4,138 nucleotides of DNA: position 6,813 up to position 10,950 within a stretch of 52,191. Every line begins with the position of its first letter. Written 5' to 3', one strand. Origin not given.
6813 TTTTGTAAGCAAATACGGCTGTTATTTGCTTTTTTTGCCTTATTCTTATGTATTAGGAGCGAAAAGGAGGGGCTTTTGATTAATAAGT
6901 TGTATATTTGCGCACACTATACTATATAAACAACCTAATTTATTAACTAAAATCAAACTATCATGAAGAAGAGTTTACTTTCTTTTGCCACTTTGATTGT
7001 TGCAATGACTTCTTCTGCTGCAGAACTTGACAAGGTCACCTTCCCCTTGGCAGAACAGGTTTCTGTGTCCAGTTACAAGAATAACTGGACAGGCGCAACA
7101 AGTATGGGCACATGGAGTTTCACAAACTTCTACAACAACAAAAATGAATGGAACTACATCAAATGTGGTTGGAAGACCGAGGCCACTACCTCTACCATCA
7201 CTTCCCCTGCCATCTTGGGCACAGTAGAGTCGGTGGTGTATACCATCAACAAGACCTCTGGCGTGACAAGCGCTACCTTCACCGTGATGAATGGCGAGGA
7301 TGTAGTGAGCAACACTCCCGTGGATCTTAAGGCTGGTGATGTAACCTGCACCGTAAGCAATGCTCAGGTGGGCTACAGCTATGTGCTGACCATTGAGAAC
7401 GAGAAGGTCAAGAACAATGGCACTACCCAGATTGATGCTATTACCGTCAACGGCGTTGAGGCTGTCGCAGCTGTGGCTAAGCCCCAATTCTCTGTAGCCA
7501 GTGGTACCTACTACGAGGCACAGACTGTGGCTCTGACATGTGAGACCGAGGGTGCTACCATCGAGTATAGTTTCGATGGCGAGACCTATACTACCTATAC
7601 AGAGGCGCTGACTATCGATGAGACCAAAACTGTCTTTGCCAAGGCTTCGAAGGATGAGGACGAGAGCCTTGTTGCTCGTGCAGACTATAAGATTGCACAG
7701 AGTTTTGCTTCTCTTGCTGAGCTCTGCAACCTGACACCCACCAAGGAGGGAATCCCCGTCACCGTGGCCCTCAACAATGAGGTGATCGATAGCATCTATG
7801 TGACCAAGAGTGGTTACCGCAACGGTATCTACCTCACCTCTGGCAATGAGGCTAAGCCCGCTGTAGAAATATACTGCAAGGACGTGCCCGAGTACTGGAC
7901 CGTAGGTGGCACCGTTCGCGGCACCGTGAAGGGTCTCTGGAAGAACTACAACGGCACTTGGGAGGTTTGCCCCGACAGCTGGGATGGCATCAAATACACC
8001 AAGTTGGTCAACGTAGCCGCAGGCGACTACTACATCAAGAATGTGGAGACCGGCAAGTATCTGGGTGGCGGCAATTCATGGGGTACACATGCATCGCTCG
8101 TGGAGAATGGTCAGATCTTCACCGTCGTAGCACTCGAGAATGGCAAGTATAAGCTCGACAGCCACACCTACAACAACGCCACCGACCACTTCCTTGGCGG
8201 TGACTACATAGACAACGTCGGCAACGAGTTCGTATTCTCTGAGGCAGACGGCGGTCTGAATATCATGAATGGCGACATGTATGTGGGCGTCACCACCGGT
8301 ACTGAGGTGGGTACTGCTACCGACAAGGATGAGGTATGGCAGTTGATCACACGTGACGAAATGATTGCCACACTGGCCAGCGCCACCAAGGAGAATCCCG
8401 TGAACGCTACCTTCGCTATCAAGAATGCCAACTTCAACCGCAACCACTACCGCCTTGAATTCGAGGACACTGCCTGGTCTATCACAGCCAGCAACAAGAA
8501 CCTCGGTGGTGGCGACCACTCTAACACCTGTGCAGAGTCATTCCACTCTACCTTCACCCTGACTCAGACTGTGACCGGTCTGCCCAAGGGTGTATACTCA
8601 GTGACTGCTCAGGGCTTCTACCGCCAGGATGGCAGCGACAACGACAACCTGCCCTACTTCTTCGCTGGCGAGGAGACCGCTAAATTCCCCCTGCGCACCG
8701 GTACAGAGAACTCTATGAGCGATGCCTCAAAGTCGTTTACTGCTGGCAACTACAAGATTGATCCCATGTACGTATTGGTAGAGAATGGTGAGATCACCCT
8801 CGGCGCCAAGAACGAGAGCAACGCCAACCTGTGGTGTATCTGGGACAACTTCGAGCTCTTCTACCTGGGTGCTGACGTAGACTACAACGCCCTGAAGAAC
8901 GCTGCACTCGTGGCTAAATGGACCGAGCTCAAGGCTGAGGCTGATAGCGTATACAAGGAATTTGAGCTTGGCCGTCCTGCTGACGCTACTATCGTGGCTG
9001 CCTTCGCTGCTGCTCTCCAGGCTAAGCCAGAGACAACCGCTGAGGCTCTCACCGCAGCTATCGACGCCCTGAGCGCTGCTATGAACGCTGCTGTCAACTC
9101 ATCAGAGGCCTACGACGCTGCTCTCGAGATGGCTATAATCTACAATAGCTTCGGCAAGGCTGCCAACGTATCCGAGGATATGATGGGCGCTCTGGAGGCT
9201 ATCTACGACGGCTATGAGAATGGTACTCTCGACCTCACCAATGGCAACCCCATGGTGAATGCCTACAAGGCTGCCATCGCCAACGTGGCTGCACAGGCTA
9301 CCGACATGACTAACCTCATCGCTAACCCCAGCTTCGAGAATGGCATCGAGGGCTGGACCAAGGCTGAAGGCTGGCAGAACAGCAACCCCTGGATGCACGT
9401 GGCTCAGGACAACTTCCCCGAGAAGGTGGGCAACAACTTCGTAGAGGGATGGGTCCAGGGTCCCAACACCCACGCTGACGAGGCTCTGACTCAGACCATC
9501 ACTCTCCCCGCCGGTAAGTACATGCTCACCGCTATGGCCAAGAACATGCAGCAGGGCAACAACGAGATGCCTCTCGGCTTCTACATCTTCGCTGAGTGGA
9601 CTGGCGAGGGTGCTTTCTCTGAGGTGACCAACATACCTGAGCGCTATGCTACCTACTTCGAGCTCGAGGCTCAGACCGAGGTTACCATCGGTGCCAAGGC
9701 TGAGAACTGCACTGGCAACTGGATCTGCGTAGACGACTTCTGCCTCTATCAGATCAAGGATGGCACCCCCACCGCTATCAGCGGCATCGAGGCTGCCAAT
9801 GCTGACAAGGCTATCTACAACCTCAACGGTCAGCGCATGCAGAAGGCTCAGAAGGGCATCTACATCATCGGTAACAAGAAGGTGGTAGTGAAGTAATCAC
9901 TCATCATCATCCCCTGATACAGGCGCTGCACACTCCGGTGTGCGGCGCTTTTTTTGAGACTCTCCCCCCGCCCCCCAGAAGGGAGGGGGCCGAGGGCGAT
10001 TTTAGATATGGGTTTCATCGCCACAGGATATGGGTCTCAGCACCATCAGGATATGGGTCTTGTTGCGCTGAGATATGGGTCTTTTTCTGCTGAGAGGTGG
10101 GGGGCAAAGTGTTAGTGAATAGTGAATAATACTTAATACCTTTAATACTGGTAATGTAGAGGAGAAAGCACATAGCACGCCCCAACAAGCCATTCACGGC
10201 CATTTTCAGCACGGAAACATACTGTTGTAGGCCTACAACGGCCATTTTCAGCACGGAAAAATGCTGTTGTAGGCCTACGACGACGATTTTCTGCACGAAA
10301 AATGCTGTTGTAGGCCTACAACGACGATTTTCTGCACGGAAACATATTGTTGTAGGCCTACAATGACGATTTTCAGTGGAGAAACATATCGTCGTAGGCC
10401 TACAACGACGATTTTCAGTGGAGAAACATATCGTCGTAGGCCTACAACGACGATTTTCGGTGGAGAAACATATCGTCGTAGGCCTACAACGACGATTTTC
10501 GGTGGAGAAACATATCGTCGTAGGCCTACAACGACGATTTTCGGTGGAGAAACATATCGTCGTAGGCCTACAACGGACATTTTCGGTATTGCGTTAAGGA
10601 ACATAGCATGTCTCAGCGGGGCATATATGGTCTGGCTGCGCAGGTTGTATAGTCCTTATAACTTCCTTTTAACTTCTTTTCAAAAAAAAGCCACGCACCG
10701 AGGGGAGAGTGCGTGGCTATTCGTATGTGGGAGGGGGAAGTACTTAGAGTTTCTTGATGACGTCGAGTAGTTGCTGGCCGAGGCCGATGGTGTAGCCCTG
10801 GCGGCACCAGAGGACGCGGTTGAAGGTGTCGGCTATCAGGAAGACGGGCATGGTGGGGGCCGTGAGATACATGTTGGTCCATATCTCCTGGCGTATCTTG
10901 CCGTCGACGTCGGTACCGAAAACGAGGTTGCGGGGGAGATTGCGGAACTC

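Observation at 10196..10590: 42-bp tandem array of nine AGGCCT-centred palindromes with sopC-like centromere/iteron architecture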

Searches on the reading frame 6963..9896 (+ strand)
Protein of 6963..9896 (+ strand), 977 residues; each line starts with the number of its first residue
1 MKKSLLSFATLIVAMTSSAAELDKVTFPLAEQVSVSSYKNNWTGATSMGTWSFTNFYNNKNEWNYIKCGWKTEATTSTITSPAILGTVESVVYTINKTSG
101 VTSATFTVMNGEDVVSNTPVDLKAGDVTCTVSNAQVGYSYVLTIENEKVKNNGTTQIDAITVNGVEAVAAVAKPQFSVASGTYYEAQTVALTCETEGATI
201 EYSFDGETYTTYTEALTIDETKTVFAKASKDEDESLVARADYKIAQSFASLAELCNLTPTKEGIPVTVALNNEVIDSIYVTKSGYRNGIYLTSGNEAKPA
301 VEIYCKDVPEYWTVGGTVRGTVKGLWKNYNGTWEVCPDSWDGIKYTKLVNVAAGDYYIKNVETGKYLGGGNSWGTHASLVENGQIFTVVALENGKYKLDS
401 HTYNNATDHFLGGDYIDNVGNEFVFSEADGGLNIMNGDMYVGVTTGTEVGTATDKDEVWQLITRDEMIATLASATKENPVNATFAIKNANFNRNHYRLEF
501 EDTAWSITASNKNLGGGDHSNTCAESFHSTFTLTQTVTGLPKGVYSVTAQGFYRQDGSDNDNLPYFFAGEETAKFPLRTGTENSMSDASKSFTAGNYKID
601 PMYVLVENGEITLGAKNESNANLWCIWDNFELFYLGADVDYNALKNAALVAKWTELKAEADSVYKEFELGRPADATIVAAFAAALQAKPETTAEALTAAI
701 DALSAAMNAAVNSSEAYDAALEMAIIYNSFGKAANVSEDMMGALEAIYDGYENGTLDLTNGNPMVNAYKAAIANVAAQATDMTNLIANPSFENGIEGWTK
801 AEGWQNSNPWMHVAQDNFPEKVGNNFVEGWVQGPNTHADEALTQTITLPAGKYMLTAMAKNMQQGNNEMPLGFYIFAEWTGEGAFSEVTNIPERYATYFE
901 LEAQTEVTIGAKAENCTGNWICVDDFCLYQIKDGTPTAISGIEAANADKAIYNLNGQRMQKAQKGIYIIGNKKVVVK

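Call 9: search_protein_families(library=pfam, proteins=[window:6963-9896:+])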
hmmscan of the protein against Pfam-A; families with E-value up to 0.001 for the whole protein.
window:6963-9896:+ (977 aa): 3 families
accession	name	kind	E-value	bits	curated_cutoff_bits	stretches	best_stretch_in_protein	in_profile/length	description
PF13290.12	CHB_HEX_C_1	-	8.2e-10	38.9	22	1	179-232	2-59/67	Chitobiase/beta-hexosaminidase C-terminal domain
PF16405.10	DUF5013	-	3.2e-07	31.1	28.5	1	798-900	18-119/149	Domain of unknown function (DUF5013)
PF13287.12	Fn3_assoc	-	0.00077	20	23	0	189-238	1-55/59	Fn3 associated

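Call 48: find_encoding_contigs(protein=window:6963-9896:+, flank=10000, max_places=6)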
Protein window:6963-9896:+ (977 aa): 2 contigs read that carry it; 2 places shown.
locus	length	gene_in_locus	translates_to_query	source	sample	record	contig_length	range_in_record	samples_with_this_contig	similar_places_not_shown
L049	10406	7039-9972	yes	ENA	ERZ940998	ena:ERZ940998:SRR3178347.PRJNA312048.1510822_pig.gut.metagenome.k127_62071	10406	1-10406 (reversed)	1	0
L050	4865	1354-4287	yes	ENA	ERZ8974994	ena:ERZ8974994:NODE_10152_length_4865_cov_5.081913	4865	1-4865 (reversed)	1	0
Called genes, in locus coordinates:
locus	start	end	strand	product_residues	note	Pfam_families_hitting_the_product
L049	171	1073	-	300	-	PF05552:MS_channel_1st_1 (weak), PF00924:MS_channel_2nd, PF21082:MS_channel_3rd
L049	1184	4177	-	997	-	PF04616:Glyco_hydro_43, PF16369:GH43_C, PF20578:aBig_2 (weak), PF13385:Laminin_G_3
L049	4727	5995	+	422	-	PF01120:Alpha_L_fucos, PF14871:GHL6 (weak)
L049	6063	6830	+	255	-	PF03932:CutC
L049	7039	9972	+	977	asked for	PF13290:CHB_HEX_C_1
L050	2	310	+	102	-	?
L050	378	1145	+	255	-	PF03932:CutC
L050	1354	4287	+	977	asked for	PF13290:CHB_HEX_C_1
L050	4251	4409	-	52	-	-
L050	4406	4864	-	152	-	?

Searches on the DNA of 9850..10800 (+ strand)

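Call 12: search_dna_similar(query=window:9960-10690:+, collection=plasmids, mode=distant, max_evalue=0.01)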
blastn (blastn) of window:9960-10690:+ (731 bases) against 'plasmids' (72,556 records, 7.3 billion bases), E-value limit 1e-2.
No match.

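Call 13: search_dna_similar(query=window:9960-10690:+, collection=phages, mode=distant, max_evalue=0.01)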
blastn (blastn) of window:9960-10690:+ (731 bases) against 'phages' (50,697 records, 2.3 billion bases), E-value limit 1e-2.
No match.

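Call 37: search_rna_families(source=window, start=9850, end=10800, threshold=evalue, max_evalue=10)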
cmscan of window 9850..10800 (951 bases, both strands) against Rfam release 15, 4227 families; matches with E-value up to 10: 18.
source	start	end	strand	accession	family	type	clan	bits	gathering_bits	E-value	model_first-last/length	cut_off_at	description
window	10271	10443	-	RF04228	MIR6140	Gene; miRNA;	-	37.2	140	3.8e-05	1-165/165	no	MIR6140 microRNA precursor family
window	10446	10563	+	RF02920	Fusobacteriales-1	Cis-reg;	-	21.9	52.1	2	1-113/113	no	Fusobacteriales-1 RNA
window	10304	10409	+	RF04125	MIR9408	Gene; miRNA;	-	21.5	90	0.19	1-117/117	no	MIR9408 microRNA precursor family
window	10474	10533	-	RF03622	mir-731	Gene; miRNA;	-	20.1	70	0.84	1-90/90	no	mir-731 microRNA precursor family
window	10297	10374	+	RF03816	MIR6297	Gene; miRNA;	-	18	114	2.7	1-107/107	no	MIR6297 microRNA precursor family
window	10356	10399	-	RF01193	snoR20a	Gene; snRNA; snoRNA; CD-box;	-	18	42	9.5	1-90/90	no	Small nucleolar RNA snoR20a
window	10587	10721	+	RF01819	RsaD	Gene; sRNA;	-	17.6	50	2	1-189/189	no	RNA Staph. aureus D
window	10224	10281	+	RF03816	MIR6297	Gene; miRNA;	-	17.6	114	3.4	1-107/107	no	MIR6297 microRNA precursor family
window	9861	9959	+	RF01771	rnk_leader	Cis-reg; leader;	-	17.1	50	6.2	1-109/109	no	Enterobacteria rnk leader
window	10429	10494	-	RF00785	mir-90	Gene; miRNA;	-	16.8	68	2.4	1-84/84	no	mir-90 microRNA precursor family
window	9858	9933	-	RF04286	mir-513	Gene; miRNA;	CL00136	16.4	72.1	3.1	1-82/82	no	mir-513 microRNA precursor family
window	10683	10739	-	RF02278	Betaproteobacteria_toxic_sRNA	Gene; sRNA;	-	16.1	50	2.2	1-64/64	no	Betaproteobacteria toxic small RNA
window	10228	10277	-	RF03487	mir-4423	Gene; miRNA;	-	15.9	78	6.2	1-80/80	no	mir-4423 microRNA precursor family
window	10300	10383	-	RF01638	ceN48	Gene; snRNA; snoRNA; HACA-box;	-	15.2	70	5.3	1-125/125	no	Caenorhabditis snoRNA ceN48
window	10227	10276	-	RF03198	mir-7385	Gene; miRNA;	-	15.1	69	4.6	1-62/62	no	mir-7385 microRNA precursor family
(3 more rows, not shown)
